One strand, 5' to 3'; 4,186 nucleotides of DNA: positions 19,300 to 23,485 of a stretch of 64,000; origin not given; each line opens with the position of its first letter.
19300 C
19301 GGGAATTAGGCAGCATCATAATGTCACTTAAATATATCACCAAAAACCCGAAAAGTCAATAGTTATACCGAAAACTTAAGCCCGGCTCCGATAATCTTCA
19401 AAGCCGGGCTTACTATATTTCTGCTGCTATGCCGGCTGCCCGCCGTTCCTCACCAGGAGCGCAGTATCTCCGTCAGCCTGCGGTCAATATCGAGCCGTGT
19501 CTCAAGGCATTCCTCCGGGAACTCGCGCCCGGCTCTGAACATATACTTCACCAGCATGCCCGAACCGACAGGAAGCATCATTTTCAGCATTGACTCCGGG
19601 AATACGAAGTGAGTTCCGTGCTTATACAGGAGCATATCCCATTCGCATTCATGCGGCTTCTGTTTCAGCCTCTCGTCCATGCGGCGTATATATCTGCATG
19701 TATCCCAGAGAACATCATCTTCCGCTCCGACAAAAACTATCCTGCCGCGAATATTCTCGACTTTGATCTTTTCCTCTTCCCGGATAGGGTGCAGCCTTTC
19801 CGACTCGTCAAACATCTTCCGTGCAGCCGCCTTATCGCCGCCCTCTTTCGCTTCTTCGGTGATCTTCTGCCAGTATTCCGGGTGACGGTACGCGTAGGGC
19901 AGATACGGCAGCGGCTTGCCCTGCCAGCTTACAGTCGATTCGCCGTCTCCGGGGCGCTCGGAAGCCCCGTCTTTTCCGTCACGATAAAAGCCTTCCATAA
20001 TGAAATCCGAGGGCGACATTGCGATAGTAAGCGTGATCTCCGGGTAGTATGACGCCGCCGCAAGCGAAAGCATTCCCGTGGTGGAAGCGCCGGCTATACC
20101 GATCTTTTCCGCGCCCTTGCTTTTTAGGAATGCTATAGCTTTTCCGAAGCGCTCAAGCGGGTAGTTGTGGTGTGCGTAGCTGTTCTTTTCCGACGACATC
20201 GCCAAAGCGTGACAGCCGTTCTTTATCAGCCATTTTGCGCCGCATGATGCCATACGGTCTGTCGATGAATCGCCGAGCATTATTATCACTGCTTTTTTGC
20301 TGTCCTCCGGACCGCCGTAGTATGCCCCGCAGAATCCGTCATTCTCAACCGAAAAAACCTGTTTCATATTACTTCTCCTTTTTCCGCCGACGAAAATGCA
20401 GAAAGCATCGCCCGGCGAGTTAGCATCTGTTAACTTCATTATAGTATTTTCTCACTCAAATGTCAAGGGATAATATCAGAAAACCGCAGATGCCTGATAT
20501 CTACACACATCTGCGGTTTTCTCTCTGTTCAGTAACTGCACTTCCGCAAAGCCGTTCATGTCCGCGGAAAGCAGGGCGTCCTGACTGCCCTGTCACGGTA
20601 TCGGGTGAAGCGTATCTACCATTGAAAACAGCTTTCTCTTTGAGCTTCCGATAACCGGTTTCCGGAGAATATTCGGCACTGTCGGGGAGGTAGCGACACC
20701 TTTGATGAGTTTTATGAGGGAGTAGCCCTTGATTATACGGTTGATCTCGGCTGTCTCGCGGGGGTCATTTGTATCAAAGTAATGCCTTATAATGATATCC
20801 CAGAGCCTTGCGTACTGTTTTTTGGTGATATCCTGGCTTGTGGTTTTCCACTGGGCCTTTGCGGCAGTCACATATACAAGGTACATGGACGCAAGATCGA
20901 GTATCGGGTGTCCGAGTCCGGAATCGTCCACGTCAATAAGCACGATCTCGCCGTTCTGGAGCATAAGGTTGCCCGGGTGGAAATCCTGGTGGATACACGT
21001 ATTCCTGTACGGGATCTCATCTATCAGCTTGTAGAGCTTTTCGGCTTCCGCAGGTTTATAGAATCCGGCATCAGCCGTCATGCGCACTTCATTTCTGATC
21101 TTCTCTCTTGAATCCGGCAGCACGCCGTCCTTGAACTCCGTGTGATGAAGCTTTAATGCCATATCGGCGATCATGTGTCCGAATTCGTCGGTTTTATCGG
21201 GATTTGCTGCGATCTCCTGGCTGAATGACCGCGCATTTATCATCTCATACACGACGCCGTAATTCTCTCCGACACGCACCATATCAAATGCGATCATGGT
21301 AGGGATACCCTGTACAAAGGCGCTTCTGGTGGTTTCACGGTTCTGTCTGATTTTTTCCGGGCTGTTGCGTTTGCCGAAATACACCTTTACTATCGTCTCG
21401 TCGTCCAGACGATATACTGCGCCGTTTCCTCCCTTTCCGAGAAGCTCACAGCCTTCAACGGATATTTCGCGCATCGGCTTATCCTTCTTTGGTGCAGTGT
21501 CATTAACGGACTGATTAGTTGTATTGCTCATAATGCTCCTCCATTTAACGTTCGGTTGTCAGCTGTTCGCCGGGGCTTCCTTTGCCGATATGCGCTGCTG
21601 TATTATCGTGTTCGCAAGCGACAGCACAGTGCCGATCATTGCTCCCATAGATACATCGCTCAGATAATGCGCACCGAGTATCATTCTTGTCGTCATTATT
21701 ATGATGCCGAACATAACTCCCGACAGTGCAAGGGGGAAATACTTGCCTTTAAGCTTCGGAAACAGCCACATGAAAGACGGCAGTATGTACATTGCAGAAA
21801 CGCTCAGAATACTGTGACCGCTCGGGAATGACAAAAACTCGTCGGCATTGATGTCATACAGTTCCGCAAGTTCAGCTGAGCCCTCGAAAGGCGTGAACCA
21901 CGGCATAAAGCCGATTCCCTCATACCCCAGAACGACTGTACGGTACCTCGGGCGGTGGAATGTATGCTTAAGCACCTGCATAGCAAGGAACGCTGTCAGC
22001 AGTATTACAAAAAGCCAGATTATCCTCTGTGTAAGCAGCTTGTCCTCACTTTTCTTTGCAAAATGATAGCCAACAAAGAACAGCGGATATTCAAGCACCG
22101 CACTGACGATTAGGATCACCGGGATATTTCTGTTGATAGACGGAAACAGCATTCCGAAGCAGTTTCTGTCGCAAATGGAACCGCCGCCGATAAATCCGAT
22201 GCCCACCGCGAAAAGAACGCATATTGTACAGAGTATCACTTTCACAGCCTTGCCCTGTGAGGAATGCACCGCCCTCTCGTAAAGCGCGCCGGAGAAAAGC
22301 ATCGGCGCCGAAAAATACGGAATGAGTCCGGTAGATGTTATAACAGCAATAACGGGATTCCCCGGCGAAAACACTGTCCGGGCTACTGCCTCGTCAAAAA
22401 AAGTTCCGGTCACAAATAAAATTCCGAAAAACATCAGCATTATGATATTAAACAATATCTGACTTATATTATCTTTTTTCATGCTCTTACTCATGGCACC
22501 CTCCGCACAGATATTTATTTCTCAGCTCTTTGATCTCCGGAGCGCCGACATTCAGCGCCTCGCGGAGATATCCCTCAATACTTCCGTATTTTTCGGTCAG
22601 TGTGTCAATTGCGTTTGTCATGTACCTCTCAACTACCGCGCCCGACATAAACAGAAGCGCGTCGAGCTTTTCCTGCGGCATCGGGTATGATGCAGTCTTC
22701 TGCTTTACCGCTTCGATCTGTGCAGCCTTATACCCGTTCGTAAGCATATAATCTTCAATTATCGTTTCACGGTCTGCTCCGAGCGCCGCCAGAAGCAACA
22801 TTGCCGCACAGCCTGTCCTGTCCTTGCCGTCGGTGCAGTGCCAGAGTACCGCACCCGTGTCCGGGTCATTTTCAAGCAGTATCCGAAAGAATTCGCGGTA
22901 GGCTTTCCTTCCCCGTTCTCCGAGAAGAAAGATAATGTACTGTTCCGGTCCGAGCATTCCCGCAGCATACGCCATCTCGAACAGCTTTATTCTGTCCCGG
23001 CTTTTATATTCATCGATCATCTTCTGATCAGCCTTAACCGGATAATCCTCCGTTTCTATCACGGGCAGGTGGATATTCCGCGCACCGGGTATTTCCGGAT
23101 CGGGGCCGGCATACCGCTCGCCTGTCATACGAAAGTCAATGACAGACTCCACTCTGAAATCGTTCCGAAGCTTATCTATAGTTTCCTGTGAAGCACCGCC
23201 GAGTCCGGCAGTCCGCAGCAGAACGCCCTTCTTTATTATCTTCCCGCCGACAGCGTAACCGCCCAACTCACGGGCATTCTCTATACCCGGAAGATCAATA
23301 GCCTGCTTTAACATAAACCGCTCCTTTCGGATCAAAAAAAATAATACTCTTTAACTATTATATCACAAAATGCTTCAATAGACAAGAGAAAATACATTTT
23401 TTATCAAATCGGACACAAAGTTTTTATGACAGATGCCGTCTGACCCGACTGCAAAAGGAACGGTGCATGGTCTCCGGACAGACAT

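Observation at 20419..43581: Five copies of one 16-bp operator define a dispersed regulon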

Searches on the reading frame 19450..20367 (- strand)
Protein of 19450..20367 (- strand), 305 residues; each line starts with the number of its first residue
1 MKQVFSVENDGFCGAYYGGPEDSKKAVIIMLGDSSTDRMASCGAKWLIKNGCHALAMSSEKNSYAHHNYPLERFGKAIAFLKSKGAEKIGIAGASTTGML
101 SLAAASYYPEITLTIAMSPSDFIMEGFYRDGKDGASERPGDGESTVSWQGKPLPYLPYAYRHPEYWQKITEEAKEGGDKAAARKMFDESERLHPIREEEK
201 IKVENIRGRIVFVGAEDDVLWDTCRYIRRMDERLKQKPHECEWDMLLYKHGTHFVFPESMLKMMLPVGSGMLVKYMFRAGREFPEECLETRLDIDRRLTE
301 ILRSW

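Call 12: search_protein_families(library=pfam, proteins=[window:19450-20367:-])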
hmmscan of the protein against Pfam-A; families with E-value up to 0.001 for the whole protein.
window:19450-20367:- (305 aa): 1 family
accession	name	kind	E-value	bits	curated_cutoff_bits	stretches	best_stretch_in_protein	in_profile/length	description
PF08840.17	BAAT_C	-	4.5e-16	60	20.9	1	71-257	3-162/210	BAAT / Acyl-CoA thioester hydrolase C terminal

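Call 38: search_protein_families(library=ncbifam, proteins=[window:19450-20367:-], max_evalue=0.00001)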
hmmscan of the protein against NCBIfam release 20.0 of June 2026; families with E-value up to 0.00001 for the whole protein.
window:19450-20367:- (305 aa): 0 families

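Call 48: search_solved_structures(query=window:19450-20367:-, max_evalue=0.01)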
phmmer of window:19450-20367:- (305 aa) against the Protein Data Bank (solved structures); distinct sequences matched with E-value up to 0.01: 0.

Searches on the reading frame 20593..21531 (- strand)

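Call 12: search_protein_families(library=pfam, proteins=[window:20593-21531:-])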
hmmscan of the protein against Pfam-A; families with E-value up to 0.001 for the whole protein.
window:20593-21531:- (312 aa): 1 family
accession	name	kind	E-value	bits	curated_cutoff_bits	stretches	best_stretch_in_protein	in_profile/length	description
PF01636.29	APH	-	1.6e-15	58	23.2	1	31-228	5-221/239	Phosphotransferase enzyme family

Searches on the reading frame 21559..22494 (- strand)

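Call 12: search_protein_families(library=pfam, proteins=[window:21559-22494:-])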
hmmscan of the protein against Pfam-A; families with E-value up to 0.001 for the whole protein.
window:21559-22494:- (311 aa): 1 family
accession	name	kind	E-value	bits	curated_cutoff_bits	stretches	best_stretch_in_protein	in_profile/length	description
PF01569.27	PAP2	-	3.5e-18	66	27.2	1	159-299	3-125/130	PAP2 superfamily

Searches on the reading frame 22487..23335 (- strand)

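Call 12: search_protein_families(library=pfam, proteins=[window:22487-23335:-])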
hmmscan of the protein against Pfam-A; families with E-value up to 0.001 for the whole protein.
window:22487-23335:- (282 aa): 2 families
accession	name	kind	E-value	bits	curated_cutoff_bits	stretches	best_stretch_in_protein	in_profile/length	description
PF13350.11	Y_phosphatase3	-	1.1e-55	189.7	22.2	1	13-276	1-239/240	Tyrosine phosphatase family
PF22784.1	PTP-SAK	-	0.00034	21.1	27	1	148-201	75-129/153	Swiss Army Knife protein, DSP-PTPase phosphatase domain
